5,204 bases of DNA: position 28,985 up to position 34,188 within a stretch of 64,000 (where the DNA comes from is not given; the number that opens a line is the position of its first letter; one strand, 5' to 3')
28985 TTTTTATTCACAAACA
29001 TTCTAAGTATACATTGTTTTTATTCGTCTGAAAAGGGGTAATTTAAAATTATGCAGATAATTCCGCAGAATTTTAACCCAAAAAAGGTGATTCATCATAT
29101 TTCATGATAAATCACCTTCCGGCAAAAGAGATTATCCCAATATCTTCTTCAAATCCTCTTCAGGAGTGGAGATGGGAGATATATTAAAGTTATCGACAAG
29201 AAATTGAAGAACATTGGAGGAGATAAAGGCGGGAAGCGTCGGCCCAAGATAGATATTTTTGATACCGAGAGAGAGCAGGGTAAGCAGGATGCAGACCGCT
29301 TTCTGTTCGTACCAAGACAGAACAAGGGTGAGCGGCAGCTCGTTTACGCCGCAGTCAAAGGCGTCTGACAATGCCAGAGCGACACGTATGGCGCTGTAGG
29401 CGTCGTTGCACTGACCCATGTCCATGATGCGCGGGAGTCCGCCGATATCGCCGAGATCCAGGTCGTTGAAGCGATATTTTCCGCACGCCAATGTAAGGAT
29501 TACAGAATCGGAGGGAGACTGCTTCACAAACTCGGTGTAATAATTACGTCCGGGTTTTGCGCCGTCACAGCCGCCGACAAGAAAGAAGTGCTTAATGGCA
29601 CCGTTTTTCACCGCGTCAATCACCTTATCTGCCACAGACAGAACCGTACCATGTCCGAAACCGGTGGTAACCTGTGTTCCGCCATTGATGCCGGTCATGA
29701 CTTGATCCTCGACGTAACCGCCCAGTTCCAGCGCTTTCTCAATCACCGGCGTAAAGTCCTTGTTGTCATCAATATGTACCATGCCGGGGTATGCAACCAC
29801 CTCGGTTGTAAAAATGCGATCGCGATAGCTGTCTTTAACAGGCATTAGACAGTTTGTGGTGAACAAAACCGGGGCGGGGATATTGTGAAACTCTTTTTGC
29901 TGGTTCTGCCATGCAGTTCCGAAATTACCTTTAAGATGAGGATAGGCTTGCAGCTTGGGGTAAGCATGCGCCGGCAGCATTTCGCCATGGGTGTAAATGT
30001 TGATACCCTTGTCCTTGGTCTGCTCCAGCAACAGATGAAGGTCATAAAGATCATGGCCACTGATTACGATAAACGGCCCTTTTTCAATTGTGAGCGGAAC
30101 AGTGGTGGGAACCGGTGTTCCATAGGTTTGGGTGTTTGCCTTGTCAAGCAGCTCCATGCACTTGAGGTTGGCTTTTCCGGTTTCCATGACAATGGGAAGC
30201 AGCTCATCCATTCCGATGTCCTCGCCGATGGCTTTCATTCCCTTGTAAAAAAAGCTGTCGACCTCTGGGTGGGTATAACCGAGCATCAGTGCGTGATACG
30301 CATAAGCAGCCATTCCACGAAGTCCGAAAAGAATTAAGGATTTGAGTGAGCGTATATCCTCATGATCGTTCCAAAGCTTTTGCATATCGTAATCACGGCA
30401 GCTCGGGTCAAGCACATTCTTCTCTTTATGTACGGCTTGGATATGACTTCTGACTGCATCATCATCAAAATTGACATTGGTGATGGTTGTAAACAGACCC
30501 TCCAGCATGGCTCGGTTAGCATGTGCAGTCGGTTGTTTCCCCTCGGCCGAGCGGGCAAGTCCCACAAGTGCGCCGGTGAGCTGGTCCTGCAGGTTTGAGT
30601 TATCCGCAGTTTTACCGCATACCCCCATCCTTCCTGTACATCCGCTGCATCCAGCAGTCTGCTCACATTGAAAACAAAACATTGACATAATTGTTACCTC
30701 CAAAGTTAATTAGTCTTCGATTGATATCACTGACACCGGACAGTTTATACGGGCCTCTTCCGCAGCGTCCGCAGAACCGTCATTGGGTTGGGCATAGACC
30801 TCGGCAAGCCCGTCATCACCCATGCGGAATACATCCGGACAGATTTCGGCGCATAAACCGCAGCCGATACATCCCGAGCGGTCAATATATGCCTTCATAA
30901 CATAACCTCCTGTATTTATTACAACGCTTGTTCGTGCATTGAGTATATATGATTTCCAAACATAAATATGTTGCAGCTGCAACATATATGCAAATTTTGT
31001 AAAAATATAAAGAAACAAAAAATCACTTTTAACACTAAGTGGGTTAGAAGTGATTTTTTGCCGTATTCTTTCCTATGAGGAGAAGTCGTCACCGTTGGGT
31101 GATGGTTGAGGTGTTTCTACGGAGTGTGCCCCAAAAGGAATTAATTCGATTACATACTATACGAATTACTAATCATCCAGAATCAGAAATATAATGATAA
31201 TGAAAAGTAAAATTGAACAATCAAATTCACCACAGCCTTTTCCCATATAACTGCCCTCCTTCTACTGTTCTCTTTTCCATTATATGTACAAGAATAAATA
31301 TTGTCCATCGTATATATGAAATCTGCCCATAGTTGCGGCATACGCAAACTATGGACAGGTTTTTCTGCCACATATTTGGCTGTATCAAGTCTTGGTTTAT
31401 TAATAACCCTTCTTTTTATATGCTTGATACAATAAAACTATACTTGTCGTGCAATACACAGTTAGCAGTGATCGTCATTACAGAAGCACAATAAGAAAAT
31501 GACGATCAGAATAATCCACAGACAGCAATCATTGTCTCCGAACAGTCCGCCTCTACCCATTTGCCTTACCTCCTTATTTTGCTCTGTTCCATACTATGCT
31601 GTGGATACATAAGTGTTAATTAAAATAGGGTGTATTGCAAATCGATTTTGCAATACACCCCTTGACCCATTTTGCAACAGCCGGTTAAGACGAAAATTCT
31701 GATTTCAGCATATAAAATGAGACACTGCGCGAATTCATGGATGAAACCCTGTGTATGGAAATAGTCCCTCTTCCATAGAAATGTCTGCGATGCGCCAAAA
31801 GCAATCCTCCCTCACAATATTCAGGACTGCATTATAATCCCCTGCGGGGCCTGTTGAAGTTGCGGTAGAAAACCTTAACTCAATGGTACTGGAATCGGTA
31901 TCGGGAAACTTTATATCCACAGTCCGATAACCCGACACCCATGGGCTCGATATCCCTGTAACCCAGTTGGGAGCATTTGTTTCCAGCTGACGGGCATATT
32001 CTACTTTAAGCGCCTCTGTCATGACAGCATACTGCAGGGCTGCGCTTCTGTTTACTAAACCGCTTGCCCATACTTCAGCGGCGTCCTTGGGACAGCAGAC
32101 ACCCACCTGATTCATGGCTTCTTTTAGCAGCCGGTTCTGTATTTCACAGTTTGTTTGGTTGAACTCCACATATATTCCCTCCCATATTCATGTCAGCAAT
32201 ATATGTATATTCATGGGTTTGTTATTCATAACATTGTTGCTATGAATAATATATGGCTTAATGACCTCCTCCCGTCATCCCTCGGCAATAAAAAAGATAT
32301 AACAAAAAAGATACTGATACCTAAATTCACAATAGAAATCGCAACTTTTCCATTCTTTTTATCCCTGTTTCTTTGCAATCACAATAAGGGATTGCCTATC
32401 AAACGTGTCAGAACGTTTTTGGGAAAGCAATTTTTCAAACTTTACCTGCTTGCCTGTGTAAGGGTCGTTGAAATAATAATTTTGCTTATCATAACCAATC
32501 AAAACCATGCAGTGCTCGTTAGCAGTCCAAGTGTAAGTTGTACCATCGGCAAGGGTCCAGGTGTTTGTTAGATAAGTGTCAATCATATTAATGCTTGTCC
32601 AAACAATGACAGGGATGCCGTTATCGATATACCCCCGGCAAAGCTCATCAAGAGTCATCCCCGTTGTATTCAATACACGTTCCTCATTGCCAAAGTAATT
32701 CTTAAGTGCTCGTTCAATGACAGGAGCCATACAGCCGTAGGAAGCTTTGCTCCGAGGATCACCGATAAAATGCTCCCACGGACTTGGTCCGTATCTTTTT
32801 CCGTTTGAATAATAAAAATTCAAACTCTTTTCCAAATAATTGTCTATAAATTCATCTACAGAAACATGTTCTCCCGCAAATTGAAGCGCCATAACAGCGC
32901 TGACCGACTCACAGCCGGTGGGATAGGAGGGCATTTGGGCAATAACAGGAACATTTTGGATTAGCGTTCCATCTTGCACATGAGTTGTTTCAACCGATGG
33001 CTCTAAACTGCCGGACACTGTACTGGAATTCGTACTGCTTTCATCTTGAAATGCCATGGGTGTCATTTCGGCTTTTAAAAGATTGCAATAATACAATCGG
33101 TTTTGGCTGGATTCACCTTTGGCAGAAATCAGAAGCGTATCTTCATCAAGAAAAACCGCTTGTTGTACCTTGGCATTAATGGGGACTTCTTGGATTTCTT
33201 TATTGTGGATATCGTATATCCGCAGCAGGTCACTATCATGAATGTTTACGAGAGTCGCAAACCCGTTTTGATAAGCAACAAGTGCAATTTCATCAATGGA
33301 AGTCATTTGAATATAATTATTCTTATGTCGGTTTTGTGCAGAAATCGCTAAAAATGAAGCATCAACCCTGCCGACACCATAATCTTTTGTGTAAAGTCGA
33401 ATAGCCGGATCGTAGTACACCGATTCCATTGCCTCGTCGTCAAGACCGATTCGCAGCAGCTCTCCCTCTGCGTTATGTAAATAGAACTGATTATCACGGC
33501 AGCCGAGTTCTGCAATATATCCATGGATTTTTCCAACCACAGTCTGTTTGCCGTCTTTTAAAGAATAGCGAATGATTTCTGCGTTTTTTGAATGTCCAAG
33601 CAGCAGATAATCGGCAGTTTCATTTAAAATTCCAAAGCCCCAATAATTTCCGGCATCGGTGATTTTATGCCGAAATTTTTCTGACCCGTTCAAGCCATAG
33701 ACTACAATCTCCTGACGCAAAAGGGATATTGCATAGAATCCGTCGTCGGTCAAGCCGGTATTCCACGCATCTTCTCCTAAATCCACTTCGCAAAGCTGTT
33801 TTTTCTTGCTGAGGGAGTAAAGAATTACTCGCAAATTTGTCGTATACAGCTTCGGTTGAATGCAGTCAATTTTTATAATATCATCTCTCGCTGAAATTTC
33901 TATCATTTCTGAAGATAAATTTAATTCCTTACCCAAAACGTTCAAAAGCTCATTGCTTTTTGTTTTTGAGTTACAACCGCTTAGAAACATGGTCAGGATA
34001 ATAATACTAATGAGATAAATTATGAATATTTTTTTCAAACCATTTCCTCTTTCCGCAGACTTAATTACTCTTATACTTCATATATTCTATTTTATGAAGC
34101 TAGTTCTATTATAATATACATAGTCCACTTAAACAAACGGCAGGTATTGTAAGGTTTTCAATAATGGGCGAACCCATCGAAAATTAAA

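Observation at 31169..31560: Unannotated family of tiny Cys-containing hydrophobic peptides (three paralogs in the window)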

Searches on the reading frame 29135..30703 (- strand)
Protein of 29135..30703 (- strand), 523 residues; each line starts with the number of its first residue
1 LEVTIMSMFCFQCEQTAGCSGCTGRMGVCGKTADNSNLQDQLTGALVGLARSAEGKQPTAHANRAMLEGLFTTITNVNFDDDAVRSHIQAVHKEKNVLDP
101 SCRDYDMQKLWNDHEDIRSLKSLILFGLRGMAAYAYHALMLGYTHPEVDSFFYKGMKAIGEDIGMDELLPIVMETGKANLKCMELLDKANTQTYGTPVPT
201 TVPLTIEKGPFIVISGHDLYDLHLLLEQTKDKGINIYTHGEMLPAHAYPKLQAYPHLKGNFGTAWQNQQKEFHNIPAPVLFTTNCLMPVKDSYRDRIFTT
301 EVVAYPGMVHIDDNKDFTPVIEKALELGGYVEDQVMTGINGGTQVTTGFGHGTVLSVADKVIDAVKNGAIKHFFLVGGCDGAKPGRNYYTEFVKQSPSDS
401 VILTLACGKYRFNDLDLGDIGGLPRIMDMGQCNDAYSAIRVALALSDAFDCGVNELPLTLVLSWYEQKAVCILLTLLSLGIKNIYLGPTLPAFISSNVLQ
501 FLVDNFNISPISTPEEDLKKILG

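Call 84: find_related_loci(query=window:29135-30703:-, collection=metagenome_contigs, flank=3000)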
Query window:29135-30703:- (523 aa) in metagenome_contigs; peptide patterns used: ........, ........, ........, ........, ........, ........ (x = any residue, [..] = any of these).
598 stretches matched a pattern (row limit reached: there are more); 593 encode a relative of the query (tblastn E <= 1e-3); the best 80 are kept; 80 distinct loci.
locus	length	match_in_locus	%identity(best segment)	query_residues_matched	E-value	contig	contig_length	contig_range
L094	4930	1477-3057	74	7-523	0e+0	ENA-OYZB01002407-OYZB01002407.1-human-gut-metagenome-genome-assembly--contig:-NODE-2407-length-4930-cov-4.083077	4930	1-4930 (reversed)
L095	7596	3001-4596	74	2-523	0e+0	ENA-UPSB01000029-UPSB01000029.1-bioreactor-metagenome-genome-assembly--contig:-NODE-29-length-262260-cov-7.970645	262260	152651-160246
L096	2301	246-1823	74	8-523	0e+0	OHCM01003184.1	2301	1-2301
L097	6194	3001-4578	74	8-523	0e+0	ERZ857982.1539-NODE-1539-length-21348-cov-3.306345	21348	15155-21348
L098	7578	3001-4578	74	8-523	0e+0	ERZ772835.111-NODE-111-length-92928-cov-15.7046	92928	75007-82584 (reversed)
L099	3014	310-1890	73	7-523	0e+0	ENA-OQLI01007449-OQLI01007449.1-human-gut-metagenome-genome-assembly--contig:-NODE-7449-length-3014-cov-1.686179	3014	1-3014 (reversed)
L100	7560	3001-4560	75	8-517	0e+0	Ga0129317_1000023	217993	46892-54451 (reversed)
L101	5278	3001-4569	75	3-521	0e+0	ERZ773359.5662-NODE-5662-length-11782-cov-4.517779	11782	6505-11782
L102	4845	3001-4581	72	7-523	0e+0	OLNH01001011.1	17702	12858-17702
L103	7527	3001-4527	75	8-523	0e+0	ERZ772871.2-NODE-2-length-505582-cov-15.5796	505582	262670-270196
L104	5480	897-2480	74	8-522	0e+0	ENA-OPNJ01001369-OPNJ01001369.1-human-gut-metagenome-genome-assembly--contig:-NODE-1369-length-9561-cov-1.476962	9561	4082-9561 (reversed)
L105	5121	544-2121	74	8-523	0e+0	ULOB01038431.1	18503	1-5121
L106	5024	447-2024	72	8-523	0e+0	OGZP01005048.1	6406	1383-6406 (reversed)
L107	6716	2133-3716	74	8-522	0e+0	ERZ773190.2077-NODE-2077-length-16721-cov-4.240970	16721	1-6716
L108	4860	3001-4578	75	8-522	0e+0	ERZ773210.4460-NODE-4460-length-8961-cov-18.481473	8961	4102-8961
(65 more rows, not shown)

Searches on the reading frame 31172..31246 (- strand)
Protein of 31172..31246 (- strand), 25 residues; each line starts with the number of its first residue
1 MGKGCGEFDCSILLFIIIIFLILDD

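Call 4: search_protein_families(library=ncbifam, proteins=[window:31172-31246:-], max_evalue=10)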
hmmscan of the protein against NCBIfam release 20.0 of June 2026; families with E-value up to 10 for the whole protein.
seq(25 aa): 0 families

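Call 5: search_protein_families(library=pfam, proteins=[window:31172-31246:-], max_evalue=10)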
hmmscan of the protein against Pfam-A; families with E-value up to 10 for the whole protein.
seq(25 aa): 0 families

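Call 8: list_cluster_members(proteins=[window:31172-31246:-, window:31465-31560:-, window:36018-36098:-])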
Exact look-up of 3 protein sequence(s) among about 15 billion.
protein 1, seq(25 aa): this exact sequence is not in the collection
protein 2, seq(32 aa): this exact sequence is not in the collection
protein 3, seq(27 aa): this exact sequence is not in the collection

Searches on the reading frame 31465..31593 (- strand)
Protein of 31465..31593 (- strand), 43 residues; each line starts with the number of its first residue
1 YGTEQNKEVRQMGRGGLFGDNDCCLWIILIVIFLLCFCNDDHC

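Call 14: find_homologous_proteins(query=window:31465-31593:-, max_evalue=10)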
Query window:31465-31593:-: no candidate shares three 5-residue words with the query. No homologue found.

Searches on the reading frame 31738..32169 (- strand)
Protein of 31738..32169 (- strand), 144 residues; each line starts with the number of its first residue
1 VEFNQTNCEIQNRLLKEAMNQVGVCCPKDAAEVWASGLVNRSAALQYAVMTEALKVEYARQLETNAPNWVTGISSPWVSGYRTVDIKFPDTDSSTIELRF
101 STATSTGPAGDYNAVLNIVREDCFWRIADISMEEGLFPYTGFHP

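Call 15: find_encoding_contigs(protein=window:31738-32169:-, flank=6000, max_places=10)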
Protein window:31738-32169:- (144 aa): 21 contigs read that carry it; 10 places shown.
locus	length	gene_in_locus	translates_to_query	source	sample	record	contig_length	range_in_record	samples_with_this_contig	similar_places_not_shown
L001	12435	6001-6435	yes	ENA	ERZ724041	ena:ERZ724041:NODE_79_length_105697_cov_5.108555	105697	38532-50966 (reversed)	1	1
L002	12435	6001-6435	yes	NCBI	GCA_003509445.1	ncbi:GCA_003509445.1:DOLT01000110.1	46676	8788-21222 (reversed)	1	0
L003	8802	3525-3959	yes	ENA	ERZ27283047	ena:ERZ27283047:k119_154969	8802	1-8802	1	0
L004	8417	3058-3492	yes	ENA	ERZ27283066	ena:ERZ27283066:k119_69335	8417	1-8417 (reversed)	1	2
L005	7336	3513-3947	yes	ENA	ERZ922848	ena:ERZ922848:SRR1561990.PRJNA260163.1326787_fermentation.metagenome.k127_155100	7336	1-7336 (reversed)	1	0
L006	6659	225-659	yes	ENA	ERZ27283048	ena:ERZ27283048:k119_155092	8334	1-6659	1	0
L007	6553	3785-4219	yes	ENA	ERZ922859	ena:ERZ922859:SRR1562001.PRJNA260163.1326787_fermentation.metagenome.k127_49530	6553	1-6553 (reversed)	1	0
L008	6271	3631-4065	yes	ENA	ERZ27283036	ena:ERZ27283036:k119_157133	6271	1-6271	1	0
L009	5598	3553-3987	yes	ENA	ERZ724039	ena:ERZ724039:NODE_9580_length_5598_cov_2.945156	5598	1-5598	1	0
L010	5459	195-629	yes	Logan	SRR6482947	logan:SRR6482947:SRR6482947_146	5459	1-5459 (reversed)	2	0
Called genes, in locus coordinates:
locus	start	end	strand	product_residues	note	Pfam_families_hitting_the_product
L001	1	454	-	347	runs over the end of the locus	PF00217:ATP-gua_Ptrans, PF27454:McsB_C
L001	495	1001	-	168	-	PF02151:UVR (weak)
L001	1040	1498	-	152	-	PF05848:CtsR, PF17727:CtsR_C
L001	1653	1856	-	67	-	-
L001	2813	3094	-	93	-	PF01638:HxlR, PF12840:HTH_20, PF01022:HTH_5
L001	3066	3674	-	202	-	PF12801:Fer4_5 (faint)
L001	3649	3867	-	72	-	PF12838:Fer4_7, PF13187:Fer4_9, PF25160:LdpA_Fe-S-bd (weak), PF00037:Fer4, PF12797:Fer4_2 (weak), PF12837:Fer4_6, PF13237:Fer4_10 (weak), PF14697:Fer4_21 (weak), +3 more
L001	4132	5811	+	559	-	PF13529:Peptidase_C39_2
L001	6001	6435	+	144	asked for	-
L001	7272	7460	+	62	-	PF12797:Fer4_2 (weak), PF12838:Fer4_7 (faint), PF00037:Fer4 (weak), PF13459:Fer4_15, PF13370:Fer4_13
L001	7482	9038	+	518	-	PF03063:Prismane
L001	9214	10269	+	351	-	PF01384:PHO4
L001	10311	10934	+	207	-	PF01865:PhoU_div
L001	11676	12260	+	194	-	PF13807:GNVR (weak)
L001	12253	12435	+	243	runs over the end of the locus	PF09140:MipZ (weak), PF10609:ParA, PF13614:AAA_31, PF01656:CbiA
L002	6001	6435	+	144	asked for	-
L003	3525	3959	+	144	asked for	-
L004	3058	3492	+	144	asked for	-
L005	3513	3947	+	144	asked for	-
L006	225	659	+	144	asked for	-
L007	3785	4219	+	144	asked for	-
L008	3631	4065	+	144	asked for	-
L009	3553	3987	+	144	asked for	-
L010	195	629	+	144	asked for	-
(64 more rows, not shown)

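Call 55: search_protein_families(library=ncbifam, proteins=[window:31738-32169:-], max_evalue=0.001)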
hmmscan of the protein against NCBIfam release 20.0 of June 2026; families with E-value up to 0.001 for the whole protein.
window:31738-32169:- (144 aa): 0 families

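Call 56: search_protein_families(library=pfam, proteins=[window:31738-32169:-], max_evalue=0.001)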
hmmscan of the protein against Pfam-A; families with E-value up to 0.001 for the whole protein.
window:31738-32169:- (144 aa): 0 families

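Call 83: find_related_loci(query=window:31738-32169:-, collection=metagenome_contigs, flank=3000)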
Query window:31738-32169:- (144 aa) in metagenome_contigs; peptide patterns used: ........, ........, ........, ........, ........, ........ (x = any residue, [..] = any of these).
88 stretches matched a pattern, but none encodes a relative of the query by tblastn (E <= 1e-3).

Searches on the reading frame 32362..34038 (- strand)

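Call 55: search_protein_families(library=ncbifam, proteins=[window:32362-34038:-], max_evalue=0.001)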
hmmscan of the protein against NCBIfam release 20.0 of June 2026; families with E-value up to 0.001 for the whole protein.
window:32362-34038:- (559 aa): 0 families

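Call 56: search_protein_families(library=pfam, proteins=[window:32362-34038:-], max_evalue=0.001)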
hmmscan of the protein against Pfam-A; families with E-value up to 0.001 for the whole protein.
window:32362-34038:- (559 aa): 1 family
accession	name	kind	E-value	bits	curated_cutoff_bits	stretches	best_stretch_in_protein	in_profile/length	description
PF13529.12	Peptidase_C39_2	-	8.2e-28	98.2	24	1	361-527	1-143/143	Peptidase_C39 like family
